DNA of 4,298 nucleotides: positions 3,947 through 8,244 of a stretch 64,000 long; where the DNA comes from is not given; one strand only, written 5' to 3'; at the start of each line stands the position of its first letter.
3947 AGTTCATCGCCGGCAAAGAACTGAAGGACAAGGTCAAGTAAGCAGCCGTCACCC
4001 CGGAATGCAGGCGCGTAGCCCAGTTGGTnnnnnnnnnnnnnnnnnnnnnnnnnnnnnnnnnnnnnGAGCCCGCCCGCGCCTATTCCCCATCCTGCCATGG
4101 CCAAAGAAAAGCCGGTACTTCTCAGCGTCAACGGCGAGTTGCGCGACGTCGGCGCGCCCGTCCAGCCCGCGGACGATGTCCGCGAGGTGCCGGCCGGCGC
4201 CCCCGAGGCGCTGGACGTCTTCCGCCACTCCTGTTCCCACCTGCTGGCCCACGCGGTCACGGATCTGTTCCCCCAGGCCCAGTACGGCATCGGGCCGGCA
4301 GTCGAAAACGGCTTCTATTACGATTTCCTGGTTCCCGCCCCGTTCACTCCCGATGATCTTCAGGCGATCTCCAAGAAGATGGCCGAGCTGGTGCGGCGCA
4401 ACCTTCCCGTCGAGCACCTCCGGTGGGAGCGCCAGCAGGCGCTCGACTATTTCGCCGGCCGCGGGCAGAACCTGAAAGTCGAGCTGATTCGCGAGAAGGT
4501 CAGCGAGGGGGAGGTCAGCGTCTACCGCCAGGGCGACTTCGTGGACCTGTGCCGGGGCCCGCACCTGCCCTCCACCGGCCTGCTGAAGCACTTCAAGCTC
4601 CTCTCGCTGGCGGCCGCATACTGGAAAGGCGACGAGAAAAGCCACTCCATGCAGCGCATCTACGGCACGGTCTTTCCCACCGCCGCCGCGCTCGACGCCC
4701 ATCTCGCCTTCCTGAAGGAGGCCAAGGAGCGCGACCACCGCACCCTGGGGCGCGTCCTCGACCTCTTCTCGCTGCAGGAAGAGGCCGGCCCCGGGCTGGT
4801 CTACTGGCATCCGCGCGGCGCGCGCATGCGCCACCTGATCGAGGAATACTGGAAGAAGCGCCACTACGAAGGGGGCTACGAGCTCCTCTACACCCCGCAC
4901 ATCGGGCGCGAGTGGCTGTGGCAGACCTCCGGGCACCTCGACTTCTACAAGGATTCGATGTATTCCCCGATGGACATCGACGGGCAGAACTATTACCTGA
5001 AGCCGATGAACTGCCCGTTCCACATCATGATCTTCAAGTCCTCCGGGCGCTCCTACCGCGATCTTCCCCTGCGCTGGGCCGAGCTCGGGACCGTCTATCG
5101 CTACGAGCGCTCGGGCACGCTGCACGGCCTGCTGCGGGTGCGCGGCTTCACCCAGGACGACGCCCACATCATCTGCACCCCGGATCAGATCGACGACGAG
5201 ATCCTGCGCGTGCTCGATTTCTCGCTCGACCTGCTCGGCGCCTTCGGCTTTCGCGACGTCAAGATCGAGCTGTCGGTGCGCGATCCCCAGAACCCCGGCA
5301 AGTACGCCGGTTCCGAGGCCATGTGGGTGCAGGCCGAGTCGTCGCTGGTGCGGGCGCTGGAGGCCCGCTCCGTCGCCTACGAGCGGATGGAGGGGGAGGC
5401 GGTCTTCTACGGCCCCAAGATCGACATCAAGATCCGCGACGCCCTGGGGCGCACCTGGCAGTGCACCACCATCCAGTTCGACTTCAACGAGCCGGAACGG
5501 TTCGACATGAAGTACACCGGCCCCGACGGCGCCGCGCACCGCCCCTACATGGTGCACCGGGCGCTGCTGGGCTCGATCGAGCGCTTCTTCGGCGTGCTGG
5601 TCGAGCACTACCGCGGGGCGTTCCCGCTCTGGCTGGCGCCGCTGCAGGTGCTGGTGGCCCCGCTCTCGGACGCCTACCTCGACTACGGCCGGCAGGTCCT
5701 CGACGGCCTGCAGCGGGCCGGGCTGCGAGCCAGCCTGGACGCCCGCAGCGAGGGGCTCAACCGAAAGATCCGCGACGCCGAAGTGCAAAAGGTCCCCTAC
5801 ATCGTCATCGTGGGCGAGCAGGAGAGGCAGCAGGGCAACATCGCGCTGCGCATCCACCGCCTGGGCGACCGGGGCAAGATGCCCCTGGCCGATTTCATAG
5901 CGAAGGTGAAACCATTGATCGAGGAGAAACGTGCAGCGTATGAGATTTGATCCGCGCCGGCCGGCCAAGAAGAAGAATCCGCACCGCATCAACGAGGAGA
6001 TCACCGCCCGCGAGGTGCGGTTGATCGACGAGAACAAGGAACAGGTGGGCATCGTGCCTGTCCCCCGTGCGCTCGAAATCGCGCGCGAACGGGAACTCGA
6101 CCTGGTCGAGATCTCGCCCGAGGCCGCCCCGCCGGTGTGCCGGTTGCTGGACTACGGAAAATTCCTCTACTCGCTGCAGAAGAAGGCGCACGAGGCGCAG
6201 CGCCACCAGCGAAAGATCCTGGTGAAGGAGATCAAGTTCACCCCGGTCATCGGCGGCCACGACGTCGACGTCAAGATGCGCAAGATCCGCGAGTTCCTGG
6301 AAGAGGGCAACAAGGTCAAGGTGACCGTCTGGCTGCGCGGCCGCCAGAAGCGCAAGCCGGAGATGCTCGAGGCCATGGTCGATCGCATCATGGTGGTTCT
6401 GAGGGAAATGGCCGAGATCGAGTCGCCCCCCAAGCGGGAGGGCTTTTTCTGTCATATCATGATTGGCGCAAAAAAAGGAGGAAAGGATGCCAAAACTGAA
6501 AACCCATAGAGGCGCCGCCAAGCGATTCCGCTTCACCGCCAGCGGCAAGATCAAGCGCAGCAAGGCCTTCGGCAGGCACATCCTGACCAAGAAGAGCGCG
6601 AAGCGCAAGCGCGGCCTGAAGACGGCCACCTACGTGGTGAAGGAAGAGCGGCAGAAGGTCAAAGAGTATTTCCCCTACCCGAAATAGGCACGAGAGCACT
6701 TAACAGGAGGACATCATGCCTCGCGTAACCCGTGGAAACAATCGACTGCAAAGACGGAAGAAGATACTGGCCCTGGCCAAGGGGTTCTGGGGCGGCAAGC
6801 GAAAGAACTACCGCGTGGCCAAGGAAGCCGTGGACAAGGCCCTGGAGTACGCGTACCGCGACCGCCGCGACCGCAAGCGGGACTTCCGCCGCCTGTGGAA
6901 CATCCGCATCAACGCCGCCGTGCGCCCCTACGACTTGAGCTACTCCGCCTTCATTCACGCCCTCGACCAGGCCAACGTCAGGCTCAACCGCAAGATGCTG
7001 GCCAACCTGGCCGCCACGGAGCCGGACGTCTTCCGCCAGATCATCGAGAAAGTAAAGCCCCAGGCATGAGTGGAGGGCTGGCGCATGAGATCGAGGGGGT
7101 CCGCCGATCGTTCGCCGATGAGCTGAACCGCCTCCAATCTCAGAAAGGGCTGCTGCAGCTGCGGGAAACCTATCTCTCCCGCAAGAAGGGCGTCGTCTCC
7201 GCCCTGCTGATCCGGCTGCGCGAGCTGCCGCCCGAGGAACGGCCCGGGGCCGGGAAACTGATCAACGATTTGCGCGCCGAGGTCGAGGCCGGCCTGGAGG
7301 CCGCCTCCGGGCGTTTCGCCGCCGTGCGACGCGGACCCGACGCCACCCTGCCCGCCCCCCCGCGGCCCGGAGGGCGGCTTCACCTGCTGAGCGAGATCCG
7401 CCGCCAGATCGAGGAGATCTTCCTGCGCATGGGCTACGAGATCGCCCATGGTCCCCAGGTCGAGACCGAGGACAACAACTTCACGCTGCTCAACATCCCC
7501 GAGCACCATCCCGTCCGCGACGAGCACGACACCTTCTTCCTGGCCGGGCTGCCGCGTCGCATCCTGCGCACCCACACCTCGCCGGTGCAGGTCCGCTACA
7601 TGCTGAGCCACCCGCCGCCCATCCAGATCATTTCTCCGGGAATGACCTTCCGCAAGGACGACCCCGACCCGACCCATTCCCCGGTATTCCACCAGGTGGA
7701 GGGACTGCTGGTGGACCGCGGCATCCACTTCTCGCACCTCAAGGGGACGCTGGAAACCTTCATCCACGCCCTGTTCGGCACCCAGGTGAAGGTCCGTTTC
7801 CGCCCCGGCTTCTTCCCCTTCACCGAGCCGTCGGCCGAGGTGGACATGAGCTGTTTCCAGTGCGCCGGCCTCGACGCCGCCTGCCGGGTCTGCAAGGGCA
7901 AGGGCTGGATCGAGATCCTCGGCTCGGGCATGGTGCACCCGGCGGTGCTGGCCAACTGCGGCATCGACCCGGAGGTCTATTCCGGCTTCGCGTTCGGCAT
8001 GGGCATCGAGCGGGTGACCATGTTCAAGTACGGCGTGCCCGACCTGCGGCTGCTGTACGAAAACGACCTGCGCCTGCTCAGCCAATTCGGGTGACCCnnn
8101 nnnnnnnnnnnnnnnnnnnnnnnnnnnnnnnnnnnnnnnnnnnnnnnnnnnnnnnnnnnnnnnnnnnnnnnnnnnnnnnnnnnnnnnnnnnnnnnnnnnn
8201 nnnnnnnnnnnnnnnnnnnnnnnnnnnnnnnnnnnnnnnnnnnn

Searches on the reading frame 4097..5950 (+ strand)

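Call 56: search_protein_families(library=pfam, proteins=[window:4097-5950:+], max_evalue=0.0001)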
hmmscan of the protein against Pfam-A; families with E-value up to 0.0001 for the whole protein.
window:4097-5950:+ (617 aa): 3 families
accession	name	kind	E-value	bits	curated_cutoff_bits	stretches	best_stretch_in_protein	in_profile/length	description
PF00587.30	tRNA-synt_2b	-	3.4e-44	151.5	29.3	1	296-505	8-179/179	tRNA synthetase class II core domain (G, H, P, S and T)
PF03129.25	HGTP_anticodon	-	1.7e-18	67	21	1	517-605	1-92/94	Anticodon binding domain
PF07973.19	tRNA_SAD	-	4.6e-17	62.2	24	1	140-189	1-44/44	Threonyl and Alanyl tRNA synthetase second additional domain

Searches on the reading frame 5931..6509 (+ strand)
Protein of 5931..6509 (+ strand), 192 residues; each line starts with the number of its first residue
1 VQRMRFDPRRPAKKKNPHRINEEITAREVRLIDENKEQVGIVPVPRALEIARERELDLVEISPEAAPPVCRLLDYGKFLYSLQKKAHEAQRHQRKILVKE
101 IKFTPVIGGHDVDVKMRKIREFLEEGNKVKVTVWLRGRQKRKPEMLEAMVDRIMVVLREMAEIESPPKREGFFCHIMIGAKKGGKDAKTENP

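Call 56: search_protein_families(library=pfam, proteins=[window:5931-6509:+], max_evalue=0.0001)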
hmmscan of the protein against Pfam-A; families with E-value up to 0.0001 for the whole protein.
window:5931-6509:+ (192 aa): 2 families
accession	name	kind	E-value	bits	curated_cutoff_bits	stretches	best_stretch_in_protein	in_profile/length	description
PF05198.21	IF3_N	-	8.6e-32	109.6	26.9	1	20-89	1-70/70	Translation initiation factor IF-3, N-terminal domain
PF00707.27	IF3_C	-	7.5e-24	83.9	34.8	1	98-179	3-84/86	Translation initiation factor IF-3, C-terminal domain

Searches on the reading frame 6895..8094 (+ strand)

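Call 56: search_protein_families(library=pfam, proteins=[window:6895-8094:+], max_evalue=0.0001)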
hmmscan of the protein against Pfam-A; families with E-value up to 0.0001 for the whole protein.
window:6895-8094:+ (399 aa): 2 families
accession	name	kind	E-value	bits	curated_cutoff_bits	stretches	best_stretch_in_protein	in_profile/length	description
PF01409.25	tRNA-synt_2d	-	1e-96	323.6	19.8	1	149-398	3-246/246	tRNA synthetases class II core domain (F)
PF02912.23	Phe_tRNA-synt_N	-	9e-12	45.2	22.3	1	82-139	2-58/69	Aminoacyl tRNA synthetase class II, N-terminal domain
